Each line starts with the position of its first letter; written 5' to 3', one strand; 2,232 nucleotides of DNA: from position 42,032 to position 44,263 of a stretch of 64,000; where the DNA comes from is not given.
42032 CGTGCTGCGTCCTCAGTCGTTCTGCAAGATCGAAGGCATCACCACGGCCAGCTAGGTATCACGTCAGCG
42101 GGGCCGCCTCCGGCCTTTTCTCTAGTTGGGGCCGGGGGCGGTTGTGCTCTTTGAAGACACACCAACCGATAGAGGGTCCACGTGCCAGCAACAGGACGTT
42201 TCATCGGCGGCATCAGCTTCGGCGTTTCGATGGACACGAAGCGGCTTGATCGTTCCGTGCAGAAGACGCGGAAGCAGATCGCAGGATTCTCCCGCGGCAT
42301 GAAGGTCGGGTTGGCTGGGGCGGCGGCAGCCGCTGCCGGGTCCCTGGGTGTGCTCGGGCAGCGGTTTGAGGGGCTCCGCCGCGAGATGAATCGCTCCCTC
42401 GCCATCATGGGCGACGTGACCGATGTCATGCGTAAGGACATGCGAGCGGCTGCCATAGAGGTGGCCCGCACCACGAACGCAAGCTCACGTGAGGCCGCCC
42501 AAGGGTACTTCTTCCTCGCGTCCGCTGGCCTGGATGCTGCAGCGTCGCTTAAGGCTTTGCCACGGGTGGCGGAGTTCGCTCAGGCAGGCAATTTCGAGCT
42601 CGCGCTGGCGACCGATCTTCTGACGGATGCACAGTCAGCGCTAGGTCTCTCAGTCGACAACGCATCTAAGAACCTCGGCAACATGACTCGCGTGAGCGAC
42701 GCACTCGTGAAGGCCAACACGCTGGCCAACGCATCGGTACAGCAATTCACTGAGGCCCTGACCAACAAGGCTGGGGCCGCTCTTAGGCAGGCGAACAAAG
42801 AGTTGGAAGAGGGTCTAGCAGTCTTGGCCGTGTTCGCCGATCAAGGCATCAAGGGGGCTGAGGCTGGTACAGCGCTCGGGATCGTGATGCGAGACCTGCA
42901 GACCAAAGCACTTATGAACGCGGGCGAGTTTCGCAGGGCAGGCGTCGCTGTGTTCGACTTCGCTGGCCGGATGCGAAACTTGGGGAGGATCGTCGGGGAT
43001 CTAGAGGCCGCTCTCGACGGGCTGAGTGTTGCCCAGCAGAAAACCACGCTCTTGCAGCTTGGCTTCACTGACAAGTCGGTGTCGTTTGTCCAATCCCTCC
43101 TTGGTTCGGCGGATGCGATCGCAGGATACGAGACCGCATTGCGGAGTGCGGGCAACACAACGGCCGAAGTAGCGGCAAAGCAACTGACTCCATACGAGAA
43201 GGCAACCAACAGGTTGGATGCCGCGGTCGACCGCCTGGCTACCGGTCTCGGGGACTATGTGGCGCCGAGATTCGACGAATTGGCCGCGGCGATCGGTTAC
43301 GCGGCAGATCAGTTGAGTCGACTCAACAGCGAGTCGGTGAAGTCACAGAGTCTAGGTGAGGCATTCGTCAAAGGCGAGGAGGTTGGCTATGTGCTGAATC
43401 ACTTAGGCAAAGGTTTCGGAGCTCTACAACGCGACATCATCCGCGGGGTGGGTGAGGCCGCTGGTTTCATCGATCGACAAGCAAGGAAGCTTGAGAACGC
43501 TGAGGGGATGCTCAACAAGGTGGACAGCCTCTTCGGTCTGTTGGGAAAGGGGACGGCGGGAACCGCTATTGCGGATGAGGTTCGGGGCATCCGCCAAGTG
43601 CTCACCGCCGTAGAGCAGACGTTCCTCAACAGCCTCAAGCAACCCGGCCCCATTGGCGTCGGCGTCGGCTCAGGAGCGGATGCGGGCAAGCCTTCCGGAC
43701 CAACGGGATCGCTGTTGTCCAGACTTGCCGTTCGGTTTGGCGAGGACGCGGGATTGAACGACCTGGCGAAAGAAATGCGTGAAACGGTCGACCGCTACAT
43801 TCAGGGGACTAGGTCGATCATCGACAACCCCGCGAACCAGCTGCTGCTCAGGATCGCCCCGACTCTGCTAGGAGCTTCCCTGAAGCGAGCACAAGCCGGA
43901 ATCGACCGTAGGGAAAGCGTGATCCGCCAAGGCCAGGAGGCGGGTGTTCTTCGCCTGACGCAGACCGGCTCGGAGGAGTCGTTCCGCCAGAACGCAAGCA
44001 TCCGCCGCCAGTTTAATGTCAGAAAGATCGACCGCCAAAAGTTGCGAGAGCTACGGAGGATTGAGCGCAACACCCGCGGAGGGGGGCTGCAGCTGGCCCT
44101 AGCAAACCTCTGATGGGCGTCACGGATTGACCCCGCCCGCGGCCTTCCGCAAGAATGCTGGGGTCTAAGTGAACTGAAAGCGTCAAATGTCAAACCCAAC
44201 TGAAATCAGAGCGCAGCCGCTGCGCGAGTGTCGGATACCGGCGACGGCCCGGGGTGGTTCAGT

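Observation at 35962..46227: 10.3-kb tRNA-Val-integrated element with a phage-satellite-like gene set, possibly an undescribed satellite type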

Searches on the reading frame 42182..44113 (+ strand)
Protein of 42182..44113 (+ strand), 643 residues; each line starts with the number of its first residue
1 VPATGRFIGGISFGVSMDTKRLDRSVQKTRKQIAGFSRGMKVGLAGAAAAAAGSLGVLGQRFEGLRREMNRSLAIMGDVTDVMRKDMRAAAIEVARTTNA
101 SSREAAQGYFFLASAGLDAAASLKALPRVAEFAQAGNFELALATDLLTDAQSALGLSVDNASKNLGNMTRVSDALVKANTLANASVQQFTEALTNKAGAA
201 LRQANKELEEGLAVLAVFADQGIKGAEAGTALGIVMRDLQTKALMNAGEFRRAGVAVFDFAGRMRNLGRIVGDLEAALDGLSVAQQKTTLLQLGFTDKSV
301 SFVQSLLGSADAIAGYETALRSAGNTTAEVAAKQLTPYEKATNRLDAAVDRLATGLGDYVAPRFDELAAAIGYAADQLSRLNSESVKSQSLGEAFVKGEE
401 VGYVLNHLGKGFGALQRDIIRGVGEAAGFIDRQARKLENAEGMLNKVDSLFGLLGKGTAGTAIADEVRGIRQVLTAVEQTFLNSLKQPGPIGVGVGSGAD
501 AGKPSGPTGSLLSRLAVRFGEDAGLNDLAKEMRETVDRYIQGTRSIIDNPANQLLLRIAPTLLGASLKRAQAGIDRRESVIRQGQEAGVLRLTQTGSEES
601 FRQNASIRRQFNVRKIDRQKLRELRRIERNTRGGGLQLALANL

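Call 6: search_protein_families(library=pfam, max_evalue=0.01, proteins=[window:42182-44113:+])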
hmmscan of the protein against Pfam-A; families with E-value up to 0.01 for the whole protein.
window:42182-44113:+ (643 aa): 2 families
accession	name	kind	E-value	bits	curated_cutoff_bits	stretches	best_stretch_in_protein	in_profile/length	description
PF10145.14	PhageMin_Tail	-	8.4e-27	94.8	33.2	1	89-293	2-199/201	Phage-related minor tail protein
PF06791.18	TMP_2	-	0.0008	19.6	30.2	1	27-130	60-160/208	Prophage tail length tape measure protein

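Call 7: search_protein_families(library=phrogs, max_evalue=0.01, proteins=[window:42182-44113:+])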
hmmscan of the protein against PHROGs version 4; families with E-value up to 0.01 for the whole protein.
window:42182-44113:+ (643 aa): 21 families
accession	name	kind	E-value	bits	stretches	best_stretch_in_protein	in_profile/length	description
phrog_1533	-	tail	4.9e-43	148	1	20-415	206-608/1688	tail length tape measure protein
phrog_9696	-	tail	2.7e-37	129.1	1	22-370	39-365/1415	tail length tape measure protein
phrog_4704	-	tail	2.5e-36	126.6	1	69-417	226-568/625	tail length tape measure protein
phrog_991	-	tail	4.5e-29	101.8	1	19-379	249-605/1966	tail length tape measure protein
phrog_28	-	tail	6.4e-25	88.9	1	19-384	230-600/1228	tail length tape measure protein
phrog_1293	-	tail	2.6e-23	82.9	1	85-501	211-617/1424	tail length tape measure protein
phrog_167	-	tail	1.4e-22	80.4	1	18-464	250-650/1555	tail length tape measure protein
phrog_1272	-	tail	1.6e-22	80.2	1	19-414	212-602/1606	tail length tape measure protein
phrog_5218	-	unknown function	1.3e-15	57.6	1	24-410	187-577/1599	-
phrog_28420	-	tail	9.6e-15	54.7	1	34-291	25-276/906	tail length tape measure protein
phrog_5493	-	tail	4e-14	52.9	1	25-310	37-308/1102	tail length tape measure protein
phrog_19074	-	unknown function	1.4e-13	50.8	1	62-287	155-371/1384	-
phrog_58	-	tail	2.1e-12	47.3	1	20-427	292-622/1544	tail length tape measure protein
phrog_38390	-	tail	2.7e-10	40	1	66-260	64-249/1029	tail length tape measure protein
phrog_16692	-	unknown function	5.6e-09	36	1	25-324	140-433/1107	-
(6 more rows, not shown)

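Call 26: find_homologous_proteins(query=window:42182-44110:+, max_evalue=1e-10)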
Query window:42182-44110:+ (643 aa): 2526 proteins with E <= 1e-10 among 8000 candidates; the best 120 are listed.
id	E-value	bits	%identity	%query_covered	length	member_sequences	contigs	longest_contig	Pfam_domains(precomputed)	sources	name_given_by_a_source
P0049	0.0e+0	1189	100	89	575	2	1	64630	PF10145.15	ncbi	ncbi:MAG: phage tail tape measure protein [Planctomycetota bacterium]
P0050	1.3e-137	478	66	57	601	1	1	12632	PF10145.15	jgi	jgi:TP901 family phage tail tape measure protein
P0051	9.6e-130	452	60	60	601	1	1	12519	PF10145.15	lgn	-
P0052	4.0e-127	444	65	55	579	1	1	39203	PF10145.15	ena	-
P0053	5.5e-127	443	59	58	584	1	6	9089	PF10145.15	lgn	-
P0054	4.8e-125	437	63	58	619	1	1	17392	PF10145.15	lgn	-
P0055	1.7e-123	432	61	56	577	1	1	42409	PF10145.15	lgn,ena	-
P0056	3.6e-123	431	61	57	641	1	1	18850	PF10145.15,PF06791.19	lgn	-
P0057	1.4e-121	425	61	56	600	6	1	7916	PF10145.15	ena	-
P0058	4.0e-120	421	62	56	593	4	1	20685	PF10145.15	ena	-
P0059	6.2e-120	420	62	57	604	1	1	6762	PF10145.15,PF06791.19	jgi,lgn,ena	-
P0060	4.9e-119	417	58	58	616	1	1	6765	PF10145.15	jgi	jgi:TP901 family phage tail tape measure protein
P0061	8.9e-119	416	68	37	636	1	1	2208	PF10145.15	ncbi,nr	ncbi:MAG: phage tail tape measure protein, partial [Planctomycetes bacterium]|nr:phage tail tape mea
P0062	3.2e-118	414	62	55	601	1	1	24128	PF10145.15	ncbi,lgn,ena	-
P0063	1.1e-117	412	53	66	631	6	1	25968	PF10145.15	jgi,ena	-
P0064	6.1e-117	410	64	54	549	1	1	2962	PF10145.15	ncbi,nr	ncbi:phage tail tape measure protein [bacterium]|nr:MAG: phage tail tape measure protein [bacterium]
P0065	7.4e-115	403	66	50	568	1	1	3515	PF10145.15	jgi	-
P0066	8.3e-114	400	56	58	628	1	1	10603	PF10145.15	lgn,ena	-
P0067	1.3e-113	399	62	54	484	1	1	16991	PF10145.15,PF06791.19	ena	-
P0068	1.8e-110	389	56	58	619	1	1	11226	PF10145.15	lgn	-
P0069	1.9e-109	385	53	63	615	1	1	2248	PF10145.15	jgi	jgi:TP901 family phage tail tape measure protein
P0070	7.6e-109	383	55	60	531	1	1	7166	PF10145.15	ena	-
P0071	1.3e-108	383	50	68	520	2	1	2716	PF10145.15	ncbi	ncbi:MAG: phage tail tape measure protein, partial [Planctomycetota bacterium]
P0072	3.7e-108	381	58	58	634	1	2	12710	PF10145.15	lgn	-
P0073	1.6e-107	379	53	60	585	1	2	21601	PF10145.15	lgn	-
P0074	1.7e-107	379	59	56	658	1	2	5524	PF10145.15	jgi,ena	jgi:TP901 family phage tail tape measure protein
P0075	4.5e-107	377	62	46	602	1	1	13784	PF10145.15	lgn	-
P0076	4.9e-107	377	65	48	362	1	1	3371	PF10145.15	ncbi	-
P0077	8.5e-107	377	59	53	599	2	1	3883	PF10145.15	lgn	-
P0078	9.3e-107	376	47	75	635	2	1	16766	PF10145.15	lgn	-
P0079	1.6e-106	376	64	46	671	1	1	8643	PF10145.15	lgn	-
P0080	2.5e-106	375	52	64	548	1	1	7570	PF10145.15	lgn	-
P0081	1.5e-105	372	52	59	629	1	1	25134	PF10145.15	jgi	-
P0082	5.8e-105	371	62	50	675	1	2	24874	PF10145.15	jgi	jgi:TP901 family phage tail tape measure protein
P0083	7.0e-105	370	65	46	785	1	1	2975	PF10145.15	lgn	-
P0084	7.0e-105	370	55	57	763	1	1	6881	PF10145.15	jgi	jgi:TP901 family phage tail tape measure protein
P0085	1.5e-104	369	54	56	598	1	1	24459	PF10145.15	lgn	-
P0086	1.6e-104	369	55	55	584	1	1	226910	PF10145.15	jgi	jgi:TP901 family phage tail tape measure protein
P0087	2.4e-104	368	56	55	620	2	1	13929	PF10145.15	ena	-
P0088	2.5e-104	368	64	47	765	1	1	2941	PF10145.15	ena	-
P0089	2.6e-104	368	59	50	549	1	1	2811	PF10145.15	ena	-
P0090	4.5e-104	368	64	46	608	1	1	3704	PF10145.15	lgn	-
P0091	8.2e-104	367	53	57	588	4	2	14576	PF10145.15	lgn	-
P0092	1.1e-103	366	48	67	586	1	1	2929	PF10145.15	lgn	-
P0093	3.0e-103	365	59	53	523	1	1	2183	PF10145.15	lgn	-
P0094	5.7e-103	364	64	46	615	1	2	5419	PF10145.15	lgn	-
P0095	5.9e-103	364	56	54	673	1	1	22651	PF10145.15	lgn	-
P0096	7.2e-103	364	58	53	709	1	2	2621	PF10145.15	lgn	-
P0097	9.3e-103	363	53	56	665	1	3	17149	PF10145.15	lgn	-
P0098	9.9e-103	363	58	53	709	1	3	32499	PF10145.15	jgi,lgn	jgi:TP901 family phage tail tape measure protein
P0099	9.9e-103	363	58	55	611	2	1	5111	PF10145.15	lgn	-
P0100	1.0e-102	363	52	58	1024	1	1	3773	PF10145.15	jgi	jgi:TP901 family phage tail tape measure protein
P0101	1.1e-102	363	63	47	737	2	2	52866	PF10145.15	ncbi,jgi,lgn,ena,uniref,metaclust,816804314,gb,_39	ncbi:hypothetical protein LCGC14_0336450 [marine sediment metagenome]|uniref:Phage tail tape measure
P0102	1.4e-102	363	53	63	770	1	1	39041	PF10145.15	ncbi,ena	-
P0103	3.0e-102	362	54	55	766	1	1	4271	PF10145.15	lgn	-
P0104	3.4e-102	361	54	57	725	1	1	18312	PF10145.15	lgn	-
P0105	7.4e-102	360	64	47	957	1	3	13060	PF10145.15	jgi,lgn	-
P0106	8.8e-102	360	57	55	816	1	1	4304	PF10145.15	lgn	-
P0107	9.8e-102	360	55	56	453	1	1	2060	PF10145.15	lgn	-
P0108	1.4e-101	359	56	57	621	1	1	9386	PF10145.15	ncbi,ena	-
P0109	1.5e-101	359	57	54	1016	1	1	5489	PF10145.15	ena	-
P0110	1.8e-101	359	63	46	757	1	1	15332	PF10145.15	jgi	jgi:TP901 family phage tail tape measure protein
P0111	2.1e-101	359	62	47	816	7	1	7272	PF10145.15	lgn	-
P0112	3.2e-101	358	54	55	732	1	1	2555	PF10145.15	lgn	-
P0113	3.3e-101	358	63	48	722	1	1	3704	PF10145.15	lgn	-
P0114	3.4e-101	358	63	47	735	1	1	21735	PF10145.15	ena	-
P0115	3.7e-101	358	54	57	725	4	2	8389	PF10145.15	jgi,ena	-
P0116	4.8e-101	358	55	56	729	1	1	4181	PF10145.15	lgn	-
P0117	5.1e-101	357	54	58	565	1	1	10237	PF10145.15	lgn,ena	-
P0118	6.7e-101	357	63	48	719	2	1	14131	PF10145.15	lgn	-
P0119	6.9e-101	357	50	67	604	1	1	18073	PF10145.15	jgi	jgi:TP901 family phage tail tape measure protein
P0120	7.0e-101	357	54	57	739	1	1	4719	PF10145.15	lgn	-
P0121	7.0e-101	357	49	67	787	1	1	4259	PF10145.15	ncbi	-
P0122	7.8e-101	357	63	47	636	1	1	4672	PF10145.15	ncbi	-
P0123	8.8e-101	357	54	57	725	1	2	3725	PF10145.15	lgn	-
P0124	9.5e-101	357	52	57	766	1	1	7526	PF10145.15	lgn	-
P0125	9.7e-101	357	54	58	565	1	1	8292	PF10145.15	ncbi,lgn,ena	-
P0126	1.0e-100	356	55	55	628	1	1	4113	PF10145.15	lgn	-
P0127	1.3e-100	356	62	48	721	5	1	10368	PF10145.15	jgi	-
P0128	1.5e-100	356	47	65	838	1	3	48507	PF10145.15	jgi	jgi:TP901 family phage tail tape measure protein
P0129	1.8e-100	356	57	50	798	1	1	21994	PF10145.15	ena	-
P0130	2.2e-100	355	56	54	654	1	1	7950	PF10145.15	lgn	-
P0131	2.2e-100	355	64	45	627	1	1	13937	PF10145.15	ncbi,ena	-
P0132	2.7e-100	355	54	56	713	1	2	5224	PF10145.15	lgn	-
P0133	3.4e-100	355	53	56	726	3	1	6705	PF10145.15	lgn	-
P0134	3.8e-100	355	60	49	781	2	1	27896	PF10145.15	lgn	-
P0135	3.8e-100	355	54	58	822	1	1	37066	PF10145.15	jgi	-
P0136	4.0e-100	355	52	62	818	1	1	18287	PF10145.15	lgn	-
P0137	4.3e-100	354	59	50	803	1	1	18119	PF10145.15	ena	-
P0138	4.5e-100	354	58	54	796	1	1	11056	PF10145.15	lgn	-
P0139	4.5e-100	354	57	53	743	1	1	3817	PF10145.15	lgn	-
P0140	4.6e-100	354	53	56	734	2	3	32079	PF10145.15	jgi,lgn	-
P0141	4.7e-100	354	54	56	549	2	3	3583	PF10145.15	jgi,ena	-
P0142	4.9e-100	354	59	49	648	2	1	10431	PF10145.15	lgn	-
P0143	5.8e-100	354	54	56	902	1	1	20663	PF10145.15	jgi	-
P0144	8.5e-100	353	54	55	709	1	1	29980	PF10145.15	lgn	-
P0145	9.2e-100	353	53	56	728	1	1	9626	PF10145.15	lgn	-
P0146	9.7e-100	353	63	47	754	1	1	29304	PF10145.15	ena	-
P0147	1.2e-99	353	59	51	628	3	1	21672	PF10145.15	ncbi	-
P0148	1.6e-99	353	56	52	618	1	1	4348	PF10145.15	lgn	-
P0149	1.8e-99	352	58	52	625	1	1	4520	PF10145.15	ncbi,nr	ncbi:MAG TPA: phage tail tape measure protein, partial [Hyphomicrobiaceae bacterium]|nr:phage tail t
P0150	2.0e-99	352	56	58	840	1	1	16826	PF10145.15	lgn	-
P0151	2.0e-99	352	53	56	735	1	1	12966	PF10145.15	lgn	-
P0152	2.1e-99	352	56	54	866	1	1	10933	PF10145.15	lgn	-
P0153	2.2e-99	352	61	50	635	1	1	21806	PF10145.15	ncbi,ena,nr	ncbi:MAG: phage tail tape measure protein [Pirellulales bacterium]|nr:phage tail tape measure protei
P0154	2.6e-99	352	55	55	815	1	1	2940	PF10145.15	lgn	-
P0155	2.6e-99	352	48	68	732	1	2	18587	PF10145.15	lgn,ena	-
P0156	2.8e-99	352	60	48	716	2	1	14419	PF10145.15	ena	-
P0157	3.0e-99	352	55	49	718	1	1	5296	PF10145.15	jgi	-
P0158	3.2e-99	352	58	50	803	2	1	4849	PF10145.15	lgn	-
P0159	3.3e-99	352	58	49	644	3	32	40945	PF10145.15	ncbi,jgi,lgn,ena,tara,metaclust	tara:strand:+ start:10395 stop:12329 length:1935 start_codon:yes stop_codon:yes gene_type:complete|m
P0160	3.7e-99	351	56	53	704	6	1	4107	PF10145.15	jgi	jgi:TP901 family phage tail tape measure protein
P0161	3.9e-99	351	55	53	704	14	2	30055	PF10145.15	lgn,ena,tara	tara:strand:+ start:2874 stop:4988 length:2115 start_codon:yes stop_codon:yes gene_type:complete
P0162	4.3e-99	351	57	52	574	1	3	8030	PF10145.15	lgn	-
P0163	4.6e-99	351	54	56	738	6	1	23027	PF10145.15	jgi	jgi:TP901 family phage tail tape measure protein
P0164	4.7e-99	351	55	57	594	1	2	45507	PF10145.15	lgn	-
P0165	5.0e-99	351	60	50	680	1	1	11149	PF10145.15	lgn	-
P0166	6.1e-99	351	53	55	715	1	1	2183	PF10145.15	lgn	-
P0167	6.1e-99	351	56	54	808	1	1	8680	PF10145.15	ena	-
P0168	6.7e-99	350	58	49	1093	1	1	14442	PF10145.15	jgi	jgi:TP901 family phage tail tape measure protein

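Call 27: find_encoding_contigs(protein=P0050, flank=10000, max_places=1)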
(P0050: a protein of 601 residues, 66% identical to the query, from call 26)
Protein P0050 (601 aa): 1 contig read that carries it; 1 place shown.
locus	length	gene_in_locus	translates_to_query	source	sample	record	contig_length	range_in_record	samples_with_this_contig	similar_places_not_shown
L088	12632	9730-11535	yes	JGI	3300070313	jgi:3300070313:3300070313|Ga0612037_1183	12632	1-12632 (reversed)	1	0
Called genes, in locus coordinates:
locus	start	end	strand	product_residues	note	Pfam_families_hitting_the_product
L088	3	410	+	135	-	PF05119:Terminase_4 (faint)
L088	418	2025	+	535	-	PF03354:TerL_ATPase, PF20441:TerL_nuclease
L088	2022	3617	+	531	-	PF04860:Phage_portal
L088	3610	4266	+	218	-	PF00574:CLP_protease, PF25145:NfeD1b_N (weak)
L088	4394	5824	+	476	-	PF05065:Phage_capsid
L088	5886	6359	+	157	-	-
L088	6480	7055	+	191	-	-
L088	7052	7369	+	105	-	PF05521:Phage_HCP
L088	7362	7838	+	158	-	-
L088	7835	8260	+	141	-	PF11367:Tail_completion_gp17 (weak)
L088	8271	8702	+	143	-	-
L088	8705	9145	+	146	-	-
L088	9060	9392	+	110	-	-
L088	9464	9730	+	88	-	-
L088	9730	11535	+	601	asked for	PF10145:PhageMin_Tail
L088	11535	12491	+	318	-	-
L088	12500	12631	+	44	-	?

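Call 28: find_encoding_contigs(protein=P0052, flank=10000, max_places=1)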
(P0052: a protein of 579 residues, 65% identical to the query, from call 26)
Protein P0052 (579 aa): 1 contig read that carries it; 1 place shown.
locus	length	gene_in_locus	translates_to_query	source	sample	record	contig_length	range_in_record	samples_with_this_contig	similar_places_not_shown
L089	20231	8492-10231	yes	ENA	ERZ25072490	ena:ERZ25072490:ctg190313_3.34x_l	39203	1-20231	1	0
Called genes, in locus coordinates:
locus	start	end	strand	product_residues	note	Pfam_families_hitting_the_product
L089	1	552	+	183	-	?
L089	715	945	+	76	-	-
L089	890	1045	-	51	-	-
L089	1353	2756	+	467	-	PF00158:Sigma54_activat, PF01078:Mg_chelatase (faint), PF14532:Sigma54_activ_2, PF00004:AAA (weak), PF07728:AAA_5, PF25601:AAA_lid_14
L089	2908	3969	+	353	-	PF05343:Peptidase_M42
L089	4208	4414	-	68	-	-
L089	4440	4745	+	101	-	-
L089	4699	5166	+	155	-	PF00076:RRM_1, PF26250:RRM_RdRP1_2 (weak)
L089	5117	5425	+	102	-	PF05521:Phage_HCP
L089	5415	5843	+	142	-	PF04883:HK97-gp10_like (weak)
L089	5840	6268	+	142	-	-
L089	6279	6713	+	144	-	-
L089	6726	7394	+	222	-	-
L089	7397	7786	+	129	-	-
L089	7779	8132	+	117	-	-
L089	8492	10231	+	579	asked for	PF10145:PhageMin_Tail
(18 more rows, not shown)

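Call 29: find_encoding_contigs(protein=P0086, flank=10000, max_places=1)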
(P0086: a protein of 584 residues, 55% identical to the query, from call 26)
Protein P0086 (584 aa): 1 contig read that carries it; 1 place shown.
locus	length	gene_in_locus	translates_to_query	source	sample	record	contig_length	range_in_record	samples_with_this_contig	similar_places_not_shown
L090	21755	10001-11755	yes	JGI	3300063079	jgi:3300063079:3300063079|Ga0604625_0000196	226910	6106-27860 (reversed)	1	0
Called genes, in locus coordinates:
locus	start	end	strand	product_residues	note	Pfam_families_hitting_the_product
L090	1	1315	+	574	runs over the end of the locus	PF03354:TerL_ATPase, PF20441:TerL_nuclease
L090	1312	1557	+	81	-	-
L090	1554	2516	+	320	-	PF04860:Phage_portal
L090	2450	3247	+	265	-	PF04860:Phage_portal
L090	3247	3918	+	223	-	PF01972:SDH_protease (faint), PF00574:CLP_protease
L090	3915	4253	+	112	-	-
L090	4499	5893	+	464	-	PF05065:Phage_capsid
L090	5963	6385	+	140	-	-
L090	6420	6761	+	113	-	-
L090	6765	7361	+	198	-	PF05135:Phage_connect_1 (faint)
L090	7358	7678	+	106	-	PF05521:Phage_HCP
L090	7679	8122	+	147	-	-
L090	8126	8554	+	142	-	PF11367:Tail_completion_gp17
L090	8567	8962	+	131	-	-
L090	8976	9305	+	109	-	-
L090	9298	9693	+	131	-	-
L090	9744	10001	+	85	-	-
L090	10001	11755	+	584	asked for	PF10145:PhageMin_Tail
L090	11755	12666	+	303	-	-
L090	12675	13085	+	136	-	-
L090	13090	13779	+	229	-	-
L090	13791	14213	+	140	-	-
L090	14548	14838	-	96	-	PF04448:DUF551 (weak)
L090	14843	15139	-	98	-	-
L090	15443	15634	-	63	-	-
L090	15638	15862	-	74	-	-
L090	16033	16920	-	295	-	-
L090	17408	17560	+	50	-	-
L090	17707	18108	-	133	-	-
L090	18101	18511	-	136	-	-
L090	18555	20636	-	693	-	-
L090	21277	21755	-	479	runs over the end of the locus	PF05960:DUF885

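Call 47: find_encoding_contigs(protein=P0078, flank=10000, max_places=1)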
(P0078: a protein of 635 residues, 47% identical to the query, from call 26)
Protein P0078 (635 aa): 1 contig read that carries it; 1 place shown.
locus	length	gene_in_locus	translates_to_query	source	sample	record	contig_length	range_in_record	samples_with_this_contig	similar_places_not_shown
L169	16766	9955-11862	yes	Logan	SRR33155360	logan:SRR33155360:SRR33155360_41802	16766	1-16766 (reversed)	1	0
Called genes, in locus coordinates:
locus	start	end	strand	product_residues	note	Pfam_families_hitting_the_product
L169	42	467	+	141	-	PF05119:Terminase_4 (weak)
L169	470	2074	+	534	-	PF03354:TerL_ATPase, PF20441:TerL_nuclease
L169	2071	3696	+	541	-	PF04860:Phage_portal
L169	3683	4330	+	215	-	PF00574:CLP_protease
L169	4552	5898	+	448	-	PF05065:Phage_capsid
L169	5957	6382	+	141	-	-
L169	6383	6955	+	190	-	PF24163:HCP (weak)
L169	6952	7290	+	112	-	PF05521:Phage_HCP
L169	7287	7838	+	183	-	PF04883:HK97-gp10_like (weak)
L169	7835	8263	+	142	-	PF11367:Tail_completion_gp17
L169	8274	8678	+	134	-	-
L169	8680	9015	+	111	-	-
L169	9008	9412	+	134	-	-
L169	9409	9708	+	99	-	-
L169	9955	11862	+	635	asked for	PF10145:PhageMin_Tail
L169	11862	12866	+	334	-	-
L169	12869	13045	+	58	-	-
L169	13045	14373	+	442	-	-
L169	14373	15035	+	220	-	-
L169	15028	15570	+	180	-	-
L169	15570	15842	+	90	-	-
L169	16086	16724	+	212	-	PF03462:PCRF, PF00472:RF-1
